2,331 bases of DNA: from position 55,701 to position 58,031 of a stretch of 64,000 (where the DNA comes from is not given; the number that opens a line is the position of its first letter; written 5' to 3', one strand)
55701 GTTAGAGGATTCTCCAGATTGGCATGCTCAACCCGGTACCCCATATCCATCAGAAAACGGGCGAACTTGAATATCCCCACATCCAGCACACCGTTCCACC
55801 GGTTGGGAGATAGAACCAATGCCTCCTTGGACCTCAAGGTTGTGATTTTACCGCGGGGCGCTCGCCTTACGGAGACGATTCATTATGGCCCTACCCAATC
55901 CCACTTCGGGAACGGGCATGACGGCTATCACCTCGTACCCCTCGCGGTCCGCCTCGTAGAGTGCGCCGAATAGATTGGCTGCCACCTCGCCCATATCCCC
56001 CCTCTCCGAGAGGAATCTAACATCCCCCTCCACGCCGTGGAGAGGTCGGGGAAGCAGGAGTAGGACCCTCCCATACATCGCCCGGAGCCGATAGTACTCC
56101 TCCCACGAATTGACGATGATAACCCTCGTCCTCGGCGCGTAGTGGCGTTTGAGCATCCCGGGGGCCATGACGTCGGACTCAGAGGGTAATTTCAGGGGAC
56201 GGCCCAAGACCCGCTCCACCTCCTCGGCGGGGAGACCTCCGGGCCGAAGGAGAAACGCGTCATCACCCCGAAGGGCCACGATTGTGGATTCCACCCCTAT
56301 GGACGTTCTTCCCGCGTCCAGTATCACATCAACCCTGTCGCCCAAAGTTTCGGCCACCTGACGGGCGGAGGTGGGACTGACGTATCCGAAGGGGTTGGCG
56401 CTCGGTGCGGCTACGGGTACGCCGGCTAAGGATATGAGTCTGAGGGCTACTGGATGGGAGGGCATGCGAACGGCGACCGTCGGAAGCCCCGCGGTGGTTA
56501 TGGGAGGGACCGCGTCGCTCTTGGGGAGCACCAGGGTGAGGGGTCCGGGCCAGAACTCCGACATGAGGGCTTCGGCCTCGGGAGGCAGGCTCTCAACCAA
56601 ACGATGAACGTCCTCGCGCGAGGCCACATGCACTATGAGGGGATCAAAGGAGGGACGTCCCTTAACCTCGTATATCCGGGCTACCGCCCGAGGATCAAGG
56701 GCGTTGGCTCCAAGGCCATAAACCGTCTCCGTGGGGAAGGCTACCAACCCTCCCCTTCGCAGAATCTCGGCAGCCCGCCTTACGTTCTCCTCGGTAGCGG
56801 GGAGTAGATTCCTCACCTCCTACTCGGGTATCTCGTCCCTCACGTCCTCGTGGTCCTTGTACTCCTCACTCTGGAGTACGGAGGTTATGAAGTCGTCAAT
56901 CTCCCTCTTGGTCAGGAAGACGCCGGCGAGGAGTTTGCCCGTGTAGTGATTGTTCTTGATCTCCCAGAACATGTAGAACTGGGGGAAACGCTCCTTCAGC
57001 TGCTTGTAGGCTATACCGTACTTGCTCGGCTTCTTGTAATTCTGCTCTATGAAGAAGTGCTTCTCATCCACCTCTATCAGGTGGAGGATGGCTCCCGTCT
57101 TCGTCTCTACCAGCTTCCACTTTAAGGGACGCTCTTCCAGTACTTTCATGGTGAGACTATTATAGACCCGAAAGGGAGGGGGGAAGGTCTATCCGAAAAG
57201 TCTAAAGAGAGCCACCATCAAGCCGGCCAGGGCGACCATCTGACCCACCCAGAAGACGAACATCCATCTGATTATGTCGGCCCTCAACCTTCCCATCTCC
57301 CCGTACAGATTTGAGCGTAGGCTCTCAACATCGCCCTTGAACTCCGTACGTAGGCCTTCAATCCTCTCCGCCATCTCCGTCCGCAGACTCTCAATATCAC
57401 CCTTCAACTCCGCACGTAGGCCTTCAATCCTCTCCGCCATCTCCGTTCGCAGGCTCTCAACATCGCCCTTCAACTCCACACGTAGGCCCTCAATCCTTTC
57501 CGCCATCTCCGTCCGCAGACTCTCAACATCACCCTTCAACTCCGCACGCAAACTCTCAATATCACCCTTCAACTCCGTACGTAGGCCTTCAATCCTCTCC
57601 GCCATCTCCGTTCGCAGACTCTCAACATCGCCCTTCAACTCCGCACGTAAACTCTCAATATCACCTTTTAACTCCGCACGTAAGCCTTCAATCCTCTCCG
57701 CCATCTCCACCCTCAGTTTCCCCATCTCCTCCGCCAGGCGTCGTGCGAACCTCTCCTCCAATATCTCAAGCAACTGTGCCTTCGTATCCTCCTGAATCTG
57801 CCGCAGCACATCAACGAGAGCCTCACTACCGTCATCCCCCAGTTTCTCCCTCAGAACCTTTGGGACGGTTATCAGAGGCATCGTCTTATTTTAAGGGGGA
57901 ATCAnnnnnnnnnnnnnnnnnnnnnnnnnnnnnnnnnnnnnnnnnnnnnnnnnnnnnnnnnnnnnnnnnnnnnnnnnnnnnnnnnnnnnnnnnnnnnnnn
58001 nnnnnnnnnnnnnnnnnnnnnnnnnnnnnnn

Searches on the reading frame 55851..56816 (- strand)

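Call 5: search_protein_families(library=pfam, proteins=[window:55851-56816:-], max_evalue=0.01)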
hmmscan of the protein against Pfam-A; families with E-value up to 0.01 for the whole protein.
window:55851-56816:- (322 aa): 2 families
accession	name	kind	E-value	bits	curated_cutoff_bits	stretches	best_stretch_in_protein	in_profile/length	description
PF01300.24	Sua5_yciO_yrdC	-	3.7e-59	199.6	25.1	1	17-193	1-178/178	Telomere recombination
PF03481.19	Sua5_C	-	5.6e-25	88.9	22.9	1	197-320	3-136/136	Threonylcarbamoyl-AMP synthase, C-terminal domain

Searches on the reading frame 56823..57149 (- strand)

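Call 5: search_protein_families(library=pfam, proteins=[window:56823-57149:-], max_evalue=0.01)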
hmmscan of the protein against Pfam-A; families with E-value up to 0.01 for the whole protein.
window:56823-57149:- (109 aa): 1 family
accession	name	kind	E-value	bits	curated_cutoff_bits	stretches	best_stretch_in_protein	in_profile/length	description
PF23476.1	DUF7132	-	4.6e-46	155.8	27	1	2-107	1-106/106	Family of unknown function (DUF7132)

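Call 7: search_protein_families(library=padloc, proteins=[window:56823-57149:-], max_evalue=0.1)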
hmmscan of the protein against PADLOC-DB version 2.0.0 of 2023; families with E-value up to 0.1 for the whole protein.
window:56823-57149:- (109 aa): 1 family
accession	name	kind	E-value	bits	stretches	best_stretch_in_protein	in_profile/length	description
PDLC04666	PDC-M47B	-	0.013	13.3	1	27-93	45-110/174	-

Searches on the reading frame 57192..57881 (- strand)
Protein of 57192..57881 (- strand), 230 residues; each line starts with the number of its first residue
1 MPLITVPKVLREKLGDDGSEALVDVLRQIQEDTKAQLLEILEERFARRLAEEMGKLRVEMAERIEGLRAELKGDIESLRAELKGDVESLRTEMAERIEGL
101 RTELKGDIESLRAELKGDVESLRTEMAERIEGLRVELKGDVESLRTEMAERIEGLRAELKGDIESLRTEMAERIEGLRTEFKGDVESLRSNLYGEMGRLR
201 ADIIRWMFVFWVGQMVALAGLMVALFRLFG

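Call 5: search_protein_families(library=pfam, proteins=[window:57192-57881:-], max_evalue=0.01)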
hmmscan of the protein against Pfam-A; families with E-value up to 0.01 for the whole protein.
window:57192-57881:- (230 aa): 19 families
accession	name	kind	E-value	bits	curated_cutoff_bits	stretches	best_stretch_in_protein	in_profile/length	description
PF01442.23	Apolipoprotein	-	3.4e-22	79.5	90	1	11-184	17-188/190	Apolipoprotein A1/A4/E domain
PF07798.16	CCDC90-like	-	3.5e-12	47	33.5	1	113-222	60-172/175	Coiled-coil domain-containing protein 90-like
PF06705.16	SF-assemblin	-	4.7e-08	33.1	30.6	2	59-193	9-138/247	SF-assemblin/beta giardin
PF07902.16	Gp58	-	7.9e-08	31.5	34.5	1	25-180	133-257/594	gp58-like protein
PF04513.17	Baculo_PEP_C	-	8.1e-07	29.6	38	0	74-122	24-72/140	Baculovirus polyhedron envelope protein, PEP, C terminus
PF15821.10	DUF4709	-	2.7e-05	25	27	0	20-82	37-98/110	Domain of unknown function (DUF4709)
PF05823.17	Gp-FAR-1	-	3.2e-05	24.8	29.2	0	13-78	17-82/149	Nematode fatty acid retinoid binding protein (Gp-FAR-1)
PF07464.16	ApoLp-III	-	5.6e-05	23.8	36.3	1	19-137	17-125/146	Apolipophorin-III precursor (apoLp-III)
PF08598.16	Sds3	-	7.7e-05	23.3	25.4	0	120-198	25-103/217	Sds3-like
PF07956.16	DUF1690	-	0.00097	20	29.7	0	19-127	10-115/139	Protein of Unknown function (DUF1690)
PF07352.17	Phage_Mu_Gam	-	0.00097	19.5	28.3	0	68-118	22-69/149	Bacteriophage Mu Gam like protein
PF07989.16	Cnn_1N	-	0.0012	19.5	28.5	0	95-128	28-61/74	Centrosomin N-terminal motif 1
PF14362.11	DUF4407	-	0.0014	18.4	31.3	0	48-161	116-220/297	Domain of unknown function (DUF4407)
PF04263.21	TPK_catalytic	-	0.0018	18.6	30.7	0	82-103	31-52/113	Thiamin pyrophosphokinase, catalytic domain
PF05478.16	Prominin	-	0.002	16.7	34.3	1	16-191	213-386/799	Prominin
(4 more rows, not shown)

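Call 6: search_protein_families(library=ncbifam, proteins=[window:57192-57881:-], max_evalue=0.1)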
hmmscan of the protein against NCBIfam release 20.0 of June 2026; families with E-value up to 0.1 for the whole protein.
window:57192-57881:- (230 aa): 22 families
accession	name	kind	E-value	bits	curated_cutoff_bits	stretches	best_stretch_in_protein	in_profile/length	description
NF047472.1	LA_3696_Nterm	subfamily_domain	1.3e-16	60.2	32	1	4-52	3-51/51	LA_3696 family protein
NF041483.1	growth_prot_Scy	equivalog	4.7e-09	34.4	1040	2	43-130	603-690/1293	polarized growth protein Scy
NF006293.0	PRK08476.1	equivalog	8.9e-05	22.7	118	0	87-141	84-138/141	F0F1 ATP synthase subunit B'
NF051436.1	NheA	equivalog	0.00019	20.5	500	0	105-181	139-217/385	non-hemolytic enterotoxin subunit A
NF004412.0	PRK05759.1-3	equivalog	0.00029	20.7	156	0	102-146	130-174/185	F0F1 ATP synthase subunit B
TIGR03930.1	WXG100_ESAT6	subfamily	0.0004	20.5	44.85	0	92-118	18-44/90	WXG100 family type VII secretion target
NF052504.1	sll1863_fam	domain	0.0014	18.8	35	1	105-182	17-86/93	sll1863 family stress response protein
NF033441.0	BREX_BrxC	hypoth_equivalog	0.0016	16.7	400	2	81-182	1024-1122/1173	BREX system P-loop protein BrxC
NF047516.1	LA_3659_fam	equivalog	0.0023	17.5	36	0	115-180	34-97/221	LA_3659 family protein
NF047514.1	SpiroCoCo_N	equivalog_domain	0.0023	17.5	75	0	115-180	34-97/221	SpiroCoCo family coiled-coil protein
NF041922.1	DLP_LeoA_gen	subfamily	0.0025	16.9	325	1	75-191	283-396/532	LeoA/HP0731 family dynamin-like GTPase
NF011967.0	PRK15439.1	equivalog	0.0029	16.1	586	0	82-114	294-326/510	autoinducer 2 ABC transporter ATP-binding protein LsrA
NF033839.1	PspC_subgroup_2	exception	0.0034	16.4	500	1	64-183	336-455/557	pneumococcal surface protein PspC, LPXTG-anchored form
NF004019.1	PRK05481.1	subfamily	0.014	14.7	203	0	4-49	94-139/286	lipoyl synthase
NF045780.1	TrlF_fam_ATP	equivalog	0.015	14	350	1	40-175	563-704/944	TrlF family AAA-like ATPase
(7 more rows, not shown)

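Call 7: search_protein_families(library=padloc, proteins=[window:57192-57881:-], max_evalue=0.1)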
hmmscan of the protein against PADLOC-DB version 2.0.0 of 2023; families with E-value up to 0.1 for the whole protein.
window:57192-57881:- (230 aa): 21 families
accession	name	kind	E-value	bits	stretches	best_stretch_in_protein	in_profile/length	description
PDLC03839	LeoA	-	2.8e-07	28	2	91-192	294-387/559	-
PDLC03841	LeoBC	-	1.5e-06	25.6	1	22-225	278-492/601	-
PDLC00637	ZorA2|ZorA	-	6.9e-06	23.1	2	70-171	298-392/420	MotA/ExbB/TolQ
PDLC00598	ZorA1|ZorA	-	1.4e-05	21.8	1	37-191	318-470/663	MotA/ExbB/TolQ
PDLC00648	ZorA3|ZorA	-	2.9e-05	21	1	33-173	348-495/692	MotA/ExbB/TolQ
PDLC03859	LmuB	-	5e-05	20.7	1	50-180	352-478/611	-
PDLC00601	ZorA1|ZorA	-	8.5e-05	19.4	1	106-191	556-639/699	MotA/ExbB/TolQ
PDLC00640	ZorA2|ZorA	-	0.00025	17.9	1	51-176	388-564/590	MotA/ExbB/TolQ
PDLC00636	ZorA2|ZorA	-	0.00036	17.5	1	16-104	327-413/461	MotA/ExbB/TolQ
PDLC03842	LeoB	-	0.003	14.5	1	28-169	266-406/568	-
PDLC00638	ZorA2|ZorA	-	0.0032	14.3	1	46-172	350-479/545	MotA/ExbB/TolQ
PDLC00647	ZorA3|ZorA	-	0.0036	13.8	1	45-169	259-517/780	MotA/ExbB/TolQ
PDLC04887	PDC-S06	-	0.0053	13.4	1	42-179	306-443/790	-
PDLC03865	LmuB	-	0.0056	12.9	1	49-175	715-848/1007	-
PDLC00025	DruG2|DruG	-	0.0098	12.5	1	39-179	287-422/704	Unknown function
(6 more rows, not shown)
